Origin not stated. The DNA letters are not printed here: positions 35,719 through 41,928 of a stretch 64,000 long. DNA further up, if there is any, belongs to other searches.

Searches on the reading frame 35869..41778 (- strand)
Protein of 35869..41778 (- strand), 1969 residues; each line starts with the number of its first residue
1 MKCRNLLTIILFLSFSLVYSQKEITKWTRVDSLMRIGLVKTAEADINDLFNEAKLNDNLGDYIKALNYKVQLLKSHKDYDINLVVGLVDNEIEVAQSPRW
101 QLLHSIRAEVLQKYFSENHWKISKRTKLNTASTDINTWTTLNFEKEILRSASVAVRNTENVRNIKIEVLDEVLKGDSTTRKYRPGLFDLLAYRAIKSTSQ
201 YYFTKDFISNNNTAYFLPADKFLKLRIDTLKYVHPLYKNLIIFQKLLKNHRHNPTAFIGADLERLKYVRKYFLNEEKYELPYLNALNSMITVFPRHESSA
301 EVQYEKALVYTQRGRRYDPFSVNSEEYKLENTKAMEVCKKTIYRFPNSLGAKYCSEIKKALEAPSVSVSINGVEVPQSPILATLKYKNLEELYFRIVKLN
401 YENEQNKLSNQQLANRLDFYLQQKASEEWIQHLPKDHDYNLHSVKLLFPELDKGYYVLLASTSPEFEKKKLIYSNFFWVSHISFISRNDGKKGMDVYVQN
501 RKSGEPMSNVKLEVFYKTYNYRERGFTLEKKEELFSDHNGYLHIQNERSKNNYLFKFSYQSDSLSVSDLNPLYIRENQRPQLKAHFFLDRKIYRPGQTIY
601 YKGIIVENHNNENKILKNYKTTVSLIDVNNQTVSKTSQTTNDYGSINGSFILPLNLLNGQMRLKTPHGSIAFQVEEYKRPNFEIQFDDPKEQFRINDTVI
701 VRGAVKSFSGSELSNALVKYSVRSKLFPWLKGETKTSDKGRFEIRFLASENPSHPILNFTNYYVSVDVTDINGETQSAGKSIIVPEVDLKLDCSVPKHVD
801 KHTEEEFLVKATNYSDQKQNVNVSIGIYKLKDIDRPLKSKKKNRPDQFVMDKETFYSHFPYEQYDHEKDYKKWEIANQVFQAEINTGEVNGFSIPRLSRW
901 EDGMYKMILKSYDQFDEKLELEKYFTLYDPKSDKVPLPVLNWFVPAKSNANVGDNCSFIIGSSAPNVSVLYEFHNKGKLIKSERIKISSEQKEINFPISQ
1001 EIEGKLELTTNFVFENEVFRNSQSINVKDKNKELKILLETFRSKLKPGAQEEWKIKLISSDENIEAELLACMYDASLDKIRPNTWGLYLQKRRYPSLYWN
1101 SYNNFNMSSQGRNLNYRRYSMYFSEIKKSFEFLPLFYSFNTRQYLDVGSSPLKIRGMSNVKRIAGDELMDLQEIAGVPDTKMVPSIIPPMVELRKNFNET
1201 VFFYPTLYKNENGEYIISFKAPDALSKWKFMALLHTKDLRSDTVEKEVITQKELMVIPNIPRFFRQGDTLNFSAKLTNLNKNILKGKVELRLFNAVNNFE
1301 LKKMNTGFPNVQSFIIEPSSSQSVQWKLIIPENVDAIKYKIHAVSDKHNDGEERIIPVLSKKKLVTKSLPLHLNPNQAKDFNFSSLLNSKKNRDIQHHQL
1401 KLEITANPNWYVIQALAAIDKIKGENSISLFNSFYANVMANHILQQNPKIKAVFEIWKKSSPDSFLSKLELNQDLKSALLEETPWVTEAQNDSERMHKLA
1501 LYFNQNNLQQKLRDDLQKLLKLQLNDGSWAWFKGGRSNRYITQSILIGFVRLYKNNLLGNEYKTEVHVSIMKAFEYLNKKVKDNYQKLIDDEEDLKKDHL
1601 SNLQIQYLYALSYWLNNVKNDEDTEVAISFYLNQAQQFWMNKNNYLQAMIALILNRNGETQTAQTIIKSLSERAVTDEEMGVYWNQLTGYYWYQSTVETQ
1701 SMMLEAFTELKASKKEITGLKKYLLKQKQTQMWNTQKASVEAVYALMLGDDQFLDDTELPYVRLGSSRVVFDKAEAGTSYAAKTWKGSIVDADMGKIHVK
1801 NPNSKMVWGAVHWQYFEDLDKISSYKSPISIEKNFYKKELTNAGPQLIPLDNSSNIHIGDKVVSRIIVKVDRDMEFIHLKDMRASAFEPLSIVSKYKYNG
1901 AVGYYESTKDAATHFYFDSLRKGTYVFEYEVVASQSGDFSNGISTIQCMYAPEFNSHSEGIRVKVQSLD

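Call 39: search_protein_families(library=pfam, proteins=[window:35869-41778:-], max_evalue=0.0001)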
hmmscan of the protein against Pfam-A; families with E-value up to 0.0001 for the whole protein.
window:35869-41778:- (1969 aa): 4 families
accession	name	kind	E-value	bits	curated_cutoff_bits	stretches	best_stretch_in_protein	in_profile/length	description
PF17973.7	bMG10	-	2e-30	106.1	26.2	1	1829-1953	2-131/131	Bacterial Alpha-2-macroglobulin MG10 domain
PF00207.28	A2M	-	3.7e-16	59.2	21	1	1200-1290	1-92/92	Alpha-2-macroglobulin family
PF01835.25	MG2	-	1.2e-12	48.4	32.8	1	583-665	1-80/96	MG2 domain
PF07703.20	A2M_BRD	-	1.3e-06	29.2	22.7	1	944-1056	4-121/140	Alpha-2-macroglobulin bait region domain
